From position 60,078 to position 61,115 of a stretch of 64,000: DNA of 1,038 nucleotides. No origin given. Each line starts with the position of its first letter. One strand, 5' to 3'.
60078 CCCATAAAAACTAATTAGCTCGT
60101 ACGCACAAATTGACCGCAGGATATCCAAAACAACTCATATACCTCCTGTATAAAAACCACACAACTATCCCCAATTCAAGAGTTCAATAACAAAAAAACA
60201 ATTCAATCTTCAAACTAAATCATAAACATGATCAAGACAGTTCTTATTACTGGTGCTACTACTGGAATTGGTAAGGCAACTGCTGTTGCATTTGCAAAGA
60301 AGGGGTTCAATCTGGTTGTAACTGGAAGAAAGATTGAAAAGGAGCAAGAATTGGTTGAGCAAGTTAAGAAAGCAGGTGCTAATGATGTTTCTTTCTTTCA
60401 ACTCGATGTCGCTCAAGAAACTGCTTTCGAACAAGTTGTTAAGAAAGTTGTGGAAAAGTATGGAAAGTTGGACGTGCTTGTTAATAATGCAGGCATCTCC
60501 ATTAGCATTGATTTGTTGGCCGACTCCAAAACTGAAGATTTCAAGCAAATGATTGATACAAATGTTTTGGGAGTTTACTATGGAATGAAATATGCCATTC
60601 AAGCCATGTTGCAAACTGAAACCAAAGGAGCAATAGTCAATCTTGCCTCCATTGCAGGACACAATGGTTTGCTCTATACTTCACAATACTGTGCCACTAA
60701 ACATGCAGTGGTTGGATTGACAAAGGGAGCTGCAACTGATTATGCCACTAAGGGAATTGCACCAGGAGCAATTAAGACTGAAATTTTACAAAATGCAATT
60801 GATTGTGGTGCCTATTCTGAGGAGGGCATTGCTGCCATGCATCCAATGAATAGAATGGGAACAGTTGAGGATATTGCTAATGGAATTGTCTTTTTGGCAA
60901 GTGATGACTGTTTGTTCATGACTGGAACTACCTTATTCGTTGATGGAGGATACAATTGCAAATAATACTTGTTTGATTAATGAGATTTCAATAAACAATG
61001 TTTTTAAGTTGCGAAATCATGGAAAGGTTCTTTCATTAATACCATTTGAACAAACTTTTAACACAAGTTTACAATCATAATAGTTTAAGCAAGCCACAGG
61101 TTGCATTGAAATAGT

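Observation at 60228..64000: Intronless block of three bacterial-type enzymes (SDR, SAM-methyltransferase, penicillin-amidase-family acylase)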

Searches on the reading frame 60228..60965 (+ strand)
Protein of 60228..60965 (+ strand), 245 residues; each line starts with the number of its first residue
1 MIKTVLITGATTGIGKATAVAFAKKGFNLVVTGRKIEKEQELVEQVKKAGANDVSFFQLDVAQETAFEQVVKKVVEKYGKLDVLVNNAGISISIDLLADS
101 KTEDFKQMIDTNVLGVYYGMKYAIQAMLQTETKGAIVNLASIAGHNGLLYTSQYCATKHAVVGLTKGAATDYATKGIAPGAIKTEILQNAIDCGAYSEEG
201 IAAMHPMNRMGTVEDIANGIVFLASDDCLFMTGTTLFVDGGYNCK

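Call 3: search_protein_families(library=pfam, proteins=[window:60228-60965:+], max_evalue=0.01)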
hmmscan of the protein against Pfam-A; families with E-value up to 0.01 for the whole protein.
window:60228-60965:+ (245 aa): 7 families
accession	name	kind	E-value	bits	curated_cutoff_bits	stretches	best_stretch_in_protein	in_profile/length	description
PF13561.12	adh_short_C2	-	1.9e-56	191.7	27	1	9-243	1-236/236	Enoyl-(Acyl carrier protein) reductase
PF00106.31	adh_short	-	4e-50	170.5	26.6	1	3-189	1-189/195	short chain dehydrogenase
PF08659.16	KR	-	3.2e-14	53.7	22.6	1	4-161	2-156/180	KR domain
PF23441.1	SDR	-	3.5e-05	23.8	27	1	3-241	8-254/258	SDR-like rossmann domain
PF01370.27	Epimerase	-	4.3e-05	23.5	20.9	1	5-174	1-162/240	NAD dependent epimerase/dehydratase family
PF01488.26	Shikimate_DH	-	0.0084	16.6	24.3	0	3-59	13-69/138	Shikimate / quinate 5-dehydrogenase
PF05368.20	NmrA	-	0.0094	16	27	0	3-74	3-70/298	NmrA-like family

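Call 9: find_homologous_proteins(query=window:60228-60962:+)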
Query window:60228-60962:+ (245 aa): 7893 proteins with E <= 0.001 among 8000 candidates; the best 120 are listed.
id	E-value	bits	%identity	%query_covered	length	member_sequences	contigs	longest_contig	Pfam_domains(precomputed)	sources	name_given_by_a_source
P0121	7.0e-153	525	100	100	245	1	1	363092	PF08659.17,PF13561.13,PF00106.32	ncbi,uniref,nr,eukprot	ncbi:predicted protein [Naegleria gruberi]|uniref:Predicted protein n=1 Tax=Naegleria gruberi TaxID=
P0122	5.1e-98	345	68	100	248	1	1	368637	PF08659.17,PF13561.13,PF23441.1,PF00106.32,PF01370.28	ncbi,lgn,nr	ncbi:MAG: glucose 1-dehydrogenase [Algoriphagus sp.]|nr:glucose 1-dehydrogenase [Algoriphagus sp.]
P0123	1.9e-97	343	68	100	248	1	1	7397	PF08659.17,PF13561.13,PF23441.1,PF00106.32,PF01370.28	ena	-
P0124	4.7e-97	342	66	100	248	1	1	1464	PF08659.17,PF13561.13,PF23441.1,PF00106.32,PF01370.28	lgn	-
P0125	2.0e-96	340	66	100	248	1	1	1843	PF08659.17,PF13561.13,PF23441.1,PF00106.32,PF01370.28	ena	-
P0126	6.4e-96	338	67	100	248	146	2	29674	PF08659.17,PF13561.13,PF23441.1,PF00106.32,PF01370.28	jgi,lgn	-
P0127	9.7e-96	338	66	100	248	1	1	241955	PF08659.17,PF13561.13,PF23441.1,PF00106.32,PF01370.28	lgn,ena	-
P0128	1.6e-95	337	64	100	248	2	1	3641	PF08659.17,PF16363.12,PF13561.13,PF23441.1,PF00106.32,PF01370.28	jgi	jgi:NAD(P)-dependent dehydrogenase (short-subunit alcohol dehydrogenase family)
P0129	1.6e-93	330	66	100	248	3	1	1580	PF08659.17,PF13561.13,PF23441.1,PF00106.32,PF01370.28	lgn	-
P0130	1.8e-93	330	64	100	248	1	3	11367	PF08659.17,PF13561.13,PF23441.1,PF00106.32,PF01370.28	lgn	-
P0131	2.8e-93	330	65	100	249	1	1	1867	PF08659.17,PF13561.13,PF00106.32,PF01370.28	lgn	-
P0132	5.8e-92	325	65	100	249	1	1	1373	PF08659.17,PF13561.13,PF00106.32,PF01370.28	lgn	-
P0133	7.5e-92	325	63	99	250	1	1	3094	PF08659.17,PF13561.13,PF23441.1,PF00106.32,PF01370.28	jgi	jgi:NAD(P)-dependent dehydrogenase (short-subunit alcohol dehydrogenase family)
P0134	9.2e-92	325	63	99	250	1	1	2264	PF08659.17,PF13561.13,PF23441.1,PF00106.32,PF01370.28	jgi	jgi:NAD(P)-dependent dehydrogenase (short-subunit alcohol dehydrogenase family)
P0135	2.8e-90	320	63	94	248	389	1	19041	PF08659.17,PF13561.13,PF23441.1,PF00106.32,PF03435.25,PF01370.28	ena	-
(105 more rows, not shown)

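Call 12: find_encoding_contigs(protein=P0121, flank=10000, max_places=3)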
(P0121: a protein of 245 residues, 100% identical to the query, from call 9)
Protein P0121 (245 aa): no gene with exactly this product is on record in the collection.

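Call 15: search_solved_structures(query=window:60228-60962:+, max_evalue=1e-20, show_alignments=1)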
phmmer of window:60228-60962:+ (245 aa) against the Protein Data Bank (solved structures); distinct sequences matched with E-value up to 1e-20: 345 (the best 60 are shown).
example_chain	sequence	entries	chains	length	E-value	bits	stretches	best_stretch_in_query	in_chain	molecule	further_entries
4qec_A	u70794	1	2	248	2.5e-72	246.3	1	2-242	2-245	ElxO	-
4qed_A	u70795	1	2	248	8.5e-72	244.6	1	2-242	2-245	ElxO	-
7djs_A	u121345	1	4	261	1.3e-45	158.9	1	5-242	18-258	SDR family oxidoreductase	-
5x8h_A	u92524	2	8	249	1.2e-42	149.3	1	3-243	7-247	Short-chain dehydrogenase reductase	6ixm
3osu_A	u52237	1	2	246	4e-42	147.5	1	1-242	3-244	3-oxoacyl-[acyl-carrier-protein] reductase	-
3sj7_A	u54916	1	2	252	4.4e-42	147.4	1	1-242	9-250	3-oxoacyl-(Acyl-carrier-protein) reductase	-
4ni5_A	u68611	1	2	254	6.3e-42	146.9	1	3-244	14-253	Oxidoreductase, short-chain dehydrogenase/reductase family protein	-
8y7r_A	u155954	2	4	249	6.8e-42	146.8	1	3-243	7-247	NAD(P)-dependent dehydrogenase (Short-subunit alcohol dehydrogenase family)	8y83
4ure_A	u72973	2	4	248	2.7e-41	144.8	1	3-243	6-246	CYCLOHEXANOL DEHYDROGENASE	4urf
5h5x_A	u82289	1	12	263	3.2e-39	138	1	3-243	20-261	Putative oxidoreductase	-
2uvd_A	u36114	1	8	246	6.5e-39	137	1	3-242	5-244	3-OXOACYL-(ACYL-CARRIER-PROTEIN) REDUCTASE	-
1rwb_A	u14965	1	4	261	4.5e-36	127.7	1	3-242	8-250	Glucose 1-dehydrogenase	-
1g6k_A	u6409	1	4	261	1.4e-35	126.2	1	3-242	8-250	GLUCOSE 1-DEHYDROGENASE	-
1gee_A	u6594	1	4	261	1.6e-35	125.9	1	3-242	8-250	GLUCOSE 1-DEHYDROGENASE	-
1gco_A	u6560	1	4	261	1.8e-35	125.8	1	3-242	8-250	GLUCOSE DEHYDROGENASE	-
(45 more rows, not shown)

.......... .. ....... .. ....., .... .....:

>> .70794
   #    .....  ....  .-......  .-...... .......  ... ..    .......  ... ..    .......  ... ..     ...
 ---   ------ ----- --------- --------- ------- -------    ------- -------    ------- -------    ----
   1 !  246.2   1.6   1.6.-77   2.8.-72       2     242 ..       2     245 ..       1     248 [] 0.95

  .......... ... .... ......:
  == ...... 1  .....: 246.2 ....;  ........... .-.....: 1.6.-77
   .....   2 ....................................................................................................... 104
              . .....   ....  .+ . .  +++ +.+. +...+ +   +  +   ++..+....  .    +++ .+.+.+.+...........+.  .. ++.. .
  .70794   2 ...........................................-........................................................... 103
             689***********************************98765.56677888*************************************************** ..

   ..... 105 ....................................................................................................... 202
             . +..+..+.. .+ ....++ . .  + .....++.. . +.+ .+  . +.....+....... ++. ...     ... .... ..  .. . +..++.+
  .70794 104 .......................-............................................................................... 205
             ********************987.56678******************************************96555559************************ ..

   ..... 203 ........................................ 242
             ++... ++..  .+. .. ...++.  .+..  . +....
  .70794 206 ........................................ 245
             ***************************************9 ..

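Call 24: list_cluster_members(proteins=[P0121, P0241, P0001, P0004, P0242, P0243, P0246])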
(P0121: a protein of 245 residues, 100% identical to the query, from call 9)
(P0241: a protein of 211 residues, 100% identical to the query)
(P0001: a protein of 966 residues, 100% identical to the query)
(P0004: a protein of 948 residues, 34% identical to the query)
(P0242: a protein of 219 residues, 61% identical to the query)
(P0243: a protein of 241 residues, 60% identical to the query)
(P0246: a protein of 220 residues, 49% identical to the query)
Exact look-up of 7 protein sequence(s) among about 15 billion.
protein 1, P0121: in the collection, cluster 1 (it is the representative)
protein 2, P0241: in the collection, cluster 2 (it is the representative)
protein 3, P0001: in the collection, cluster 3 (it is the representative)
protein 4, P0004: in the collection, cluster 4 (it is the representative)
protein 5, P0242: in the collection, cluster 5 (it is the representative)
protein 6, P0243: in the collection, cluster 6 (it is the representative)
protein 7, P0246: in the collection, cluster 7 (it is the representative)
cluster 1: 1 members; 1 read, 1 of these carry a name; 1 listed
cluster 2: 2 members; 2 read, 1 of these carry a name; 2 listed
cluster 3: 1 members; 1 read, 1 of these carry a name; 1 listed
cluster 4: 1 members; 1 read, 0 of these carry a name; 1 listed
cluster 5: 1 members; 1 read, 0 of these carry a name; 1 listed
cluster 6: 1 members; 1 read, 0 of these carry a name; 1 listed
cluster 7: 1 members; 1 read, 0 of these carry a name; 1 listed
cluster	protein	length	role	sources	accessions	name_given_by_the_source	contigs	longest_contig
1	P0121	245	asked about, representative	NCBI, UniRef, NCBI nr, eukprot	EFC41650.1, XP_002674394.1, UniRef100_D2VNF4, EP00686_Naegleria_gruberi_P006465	predicted protein [Naegleria gruberi] | Predicted protein n=1 Tax=Naegleria gruberi TaxID=5762 RepID=D2VNF4_NAEGR | uncharacterized protein NAEGRDRAFT_70478 [Naegleria gruberi]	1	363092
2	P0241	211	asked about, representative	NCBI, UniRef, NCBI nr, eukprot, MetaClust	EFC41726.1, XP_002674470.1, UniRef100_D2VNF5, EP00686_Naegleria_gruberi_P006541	predicted protein [Naegleria gruberi] | Predicted protein n=1 Tax=Naegleria gruberi TaxID=5762 RepID=D2VNF5_NAEGR | uncharacterized protein NAEGRDRAFT_70479 [Naegleria gruberi]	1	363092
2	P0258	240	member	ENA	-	-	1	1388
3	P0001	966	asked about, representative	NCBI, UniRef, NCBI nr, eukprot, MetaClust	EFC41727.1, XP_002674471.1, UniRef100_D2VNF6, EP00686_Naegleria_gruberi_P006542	predicted protein [Naegleria gruberi] | Predicted protein n=1 Tax=Naegleria gruberi TaxID=5762 RepID=D2VNF6_NAEGR | uncharacterized protein NAEGRDRAFT_70480 [Naegleria gruberi]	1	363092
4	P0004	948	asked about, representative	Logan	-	-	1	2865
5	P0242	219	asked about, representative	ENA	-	-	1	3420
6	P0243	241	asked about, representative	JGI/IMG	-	-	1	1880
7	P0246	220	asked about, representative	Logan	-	-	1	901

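Call 27: search_protein_families(library=ncbifam, proteins=[window:60228-60962:+], max_evalue=0.001)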
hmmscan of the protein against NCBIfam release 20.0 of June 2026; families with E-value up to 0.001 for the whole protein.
window:60228-60962:+ (245 aa): 237 families (the best 25 are shown)
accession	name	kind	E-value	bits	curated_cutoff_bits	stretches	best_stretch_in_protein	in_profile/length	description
NF004818.0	PRK06172.1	equivalog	9.7e-73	244.6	336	1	3-243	8-251/253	SDR family oxidoreductase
NF005559.1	PRK07231.1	subfamily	1.6e-59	201.4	215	1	3-242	5-247/249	glucose 1-dehydrogenase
NF004791.0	PRK06138.1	equivalog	4e-58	196.7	312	1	3-243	6-250/252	SDR family oxidoreductase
NF052558.1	MBtsdlDhBudC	equivalog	6.4e-55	186.4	270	1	3-243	4-242/250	meso-2,3-butanediol dehydrogenase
NF004198.0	PRK05653.1-3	equivalog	1.3e-53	182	296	1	3-242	8-246/248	3-oxoacyl-ACP reductase FabG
NF005067.0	PRK06484.1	equivalog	4.2e-53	180.7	713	1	3-244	10-253/524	short chain dehydrogenase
TIGR01830.1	3oxo_ACP_reduc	equivalog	1.2e-52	179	297.75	1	5-241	1-237/239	3-oxoacyl-[acyl-carrier-protein] reductase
NF005681.0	PRK07478.1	subfamily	7.7e-52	176.2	267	1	3-242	7-249/254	SDR family oxidoreductase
NF009093.0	PRK12429.1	subfamily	3e-51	174.2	258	1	3-243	6-257/259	3-hydroxybutyrate dehydrogenase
NF009466.0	PRK12826.1-2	subfamily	8.8e-51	172.7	222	1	3-244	4-246/248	3-oxoacyl-ACP reductase FabG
NF052562.1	RADHDNL4305835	equivalog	8.2e-50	169.6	400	1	3-244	8-251/252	NADP-dependent (R)-specific alcohol dehydrogenase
TIGR02415.1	23BDH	subfamily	1.4e-49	168.9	304.35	1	3-242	1-251/254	acetoin reductase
NF053702.1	TrHdxCHCADhChcB1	equivalog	4.4e-49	167.1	400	1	3-241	5-239/250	trans-4-hydroxycyclohexanecarboxylate dehydrogenase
NF005469.0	PRK07063.1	equivalog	6.3e-49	166.8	306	1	3-242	8-254/260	SDR family oxidoreductase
NF006493.1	PRK08936.1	subfamily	1.2e-47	162.3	420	1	3-242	8-250/261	glucose-1-dehydrogenase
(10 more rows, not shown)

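Call 32: find_encoding_contigs(protein=P0122, flank=6000, max_places=2)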
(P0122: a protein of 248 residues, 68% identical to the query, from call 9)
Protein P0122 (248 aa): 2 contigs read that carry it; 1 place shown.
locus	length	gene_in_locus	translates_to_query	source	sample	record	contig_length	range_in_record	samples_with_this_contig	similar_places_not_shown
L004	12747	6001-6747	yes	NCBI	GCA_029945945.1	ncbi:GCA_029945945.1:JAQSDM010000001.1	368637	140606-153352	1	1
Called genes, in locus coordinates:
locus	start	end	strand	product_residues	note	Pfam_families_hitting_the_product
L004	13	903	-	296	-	PF22200:ExsA_N, PF12833:HTH_18, PF00165:HTH_AraC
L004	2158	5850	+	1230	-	PF01590:GAF (faint), PF00493:MCM (weak), PF00158:Sigma54_activat, PF01078:Mg_chelatase (weak), PF14532:Sigma54_activ_2, PF00004:AAA (weak), PF07728:AAA_5, PF25601:AAA_lid_14, +3 more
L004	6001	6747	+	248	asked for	PF00106:adh_short, PF01370:Epimerase (weak), PF08659:KR, PF23441:SDR, PF13561:adh_short_C2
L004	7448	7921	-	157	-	PF00210:Ferritin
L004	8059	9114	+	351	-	PF00106:adh_short, PF01370:Epimerase (weak), PF08659:KR (weak), PF13561:adh_short_C2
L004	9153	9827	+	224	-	PF10677:DUF2490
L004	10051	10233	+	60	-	-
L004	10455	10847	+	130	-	PF03928:HbpS-like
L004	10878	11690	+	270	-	PF00106:adh_short, PF13561:adh_short_C2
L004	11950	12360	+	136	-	-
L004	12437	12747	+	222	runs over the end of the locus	PF06736:TMEM175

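Call 38: find_related_loci(query=window:60228-60962:+, collection=genome_contigs, flank=4000)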
Query window:60228-60962:+ (245 aa) in genome_contigs; peptide patterns used: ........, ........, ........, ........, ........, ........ (x = any residue, [..] = any of these).
147 stretches matched a pattern; 58 encode a relative of the query (tblastn E <= 1e-3); 58 distinct loci.
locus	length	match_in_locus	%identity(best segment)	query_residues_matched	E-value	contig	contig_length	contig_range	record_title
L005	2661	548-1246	63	16-245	1e-94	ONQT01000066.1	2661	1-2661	uncultured Prevotellaceae bacterium isolate RUG546 genome assembly, contig: scaffold_29880, whole genome shotgun sequenc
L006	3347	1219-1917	63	16-245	2e-93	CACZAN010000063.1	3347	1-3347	MAG: uncultured Bacteroidales bacterium isolate RUG12444 genome assembly, contig: RUG12444_asm_63, whole genome shotgun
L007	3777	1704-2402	63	16-245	7e-93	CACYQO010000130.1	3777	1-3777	MAG: uncultured Prevotellaceae bacterium isolate RUG12181 genome assembly, contig: RUG12181_asm_130, whole genome shotgu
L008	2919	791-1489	63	16-245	4e-94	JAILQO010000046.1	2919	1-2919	MAG: Bacteroidaceae bacterium isolate RUI360 k141_15059999_flag=0_multi=92.9618_len=2919, whole genome shotgun sequence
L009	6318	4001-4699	63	16-245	3e-92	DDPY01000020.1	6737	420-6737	MAG TPA_asm: Prevotella sp. UBA2456 UBA2456_contig_2651, whole genome shotgun sequence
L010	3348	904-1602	63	16-245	2e-93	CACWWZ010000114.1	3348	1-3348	MAG: uncultured Prevotellaceae bacterium isolate RUG10994 genome assembly, contig: RUG10994_asm_114, whole genome shotgu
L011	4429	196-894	63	16-245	2e-92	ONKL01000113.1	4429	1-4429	uncultured Prevotella sp. isolate RUG383 genome assembly, contig: scaffold_22535, whole genome shotgun sequence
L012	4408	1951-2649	63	16-245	2e-92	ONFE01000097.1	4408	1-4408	uncultured Prevotellaceae bacterium isolate RUG249 genome assembly, contig: scaffold_11047, whole genome shotgun sequenc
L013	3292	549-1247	63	16-245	2e-93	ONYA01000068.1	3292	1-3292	uncultured Prevotellaceae bacterium isolate RUG742 genome assembly, contig: scaffold_20343, whole genome shotgun sequenc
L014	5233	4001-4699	63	16-245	3e-92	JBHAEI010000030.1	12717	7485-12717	MAG: Prevotella sp. isolate Meta-D_MAG_29 Meta-D__393237, whole genome shotgun sequence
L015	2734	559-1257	63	16-245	1e-94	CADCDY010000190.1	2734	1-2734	MAG: uncultured Prevotellaceae bacterium isolate RUG14561 genome assembly, contig: RUG14561_asm_190, whole genome shotgu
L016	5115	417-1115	63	16-245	3e-92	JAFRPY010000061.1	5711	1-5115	MAG: Prevotella sp. isolate RGIG2694 Goat_Omasum-3__c2275, whole genome shotgun sequence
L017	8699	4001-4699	63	16-245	3e-92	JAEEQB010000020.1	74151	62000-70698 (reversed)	MAG: Prevotella sp. isolate Tb.RUG.325 NODE_885_length_74151_cov_8.288109, whole genome shotgun sequence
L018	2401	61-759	63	16-245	2e-95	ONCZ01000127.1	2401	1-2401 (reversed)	uncultured Prevotellaceae bacterium isolate RUG195 genome assembly, contig: scaffold_33438, whole genome shotgun sequenc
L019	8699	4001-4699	63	16-245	3e-92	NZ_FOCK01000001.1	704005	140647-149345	Prevotella sp. ne3005, whole genome shotgun sequence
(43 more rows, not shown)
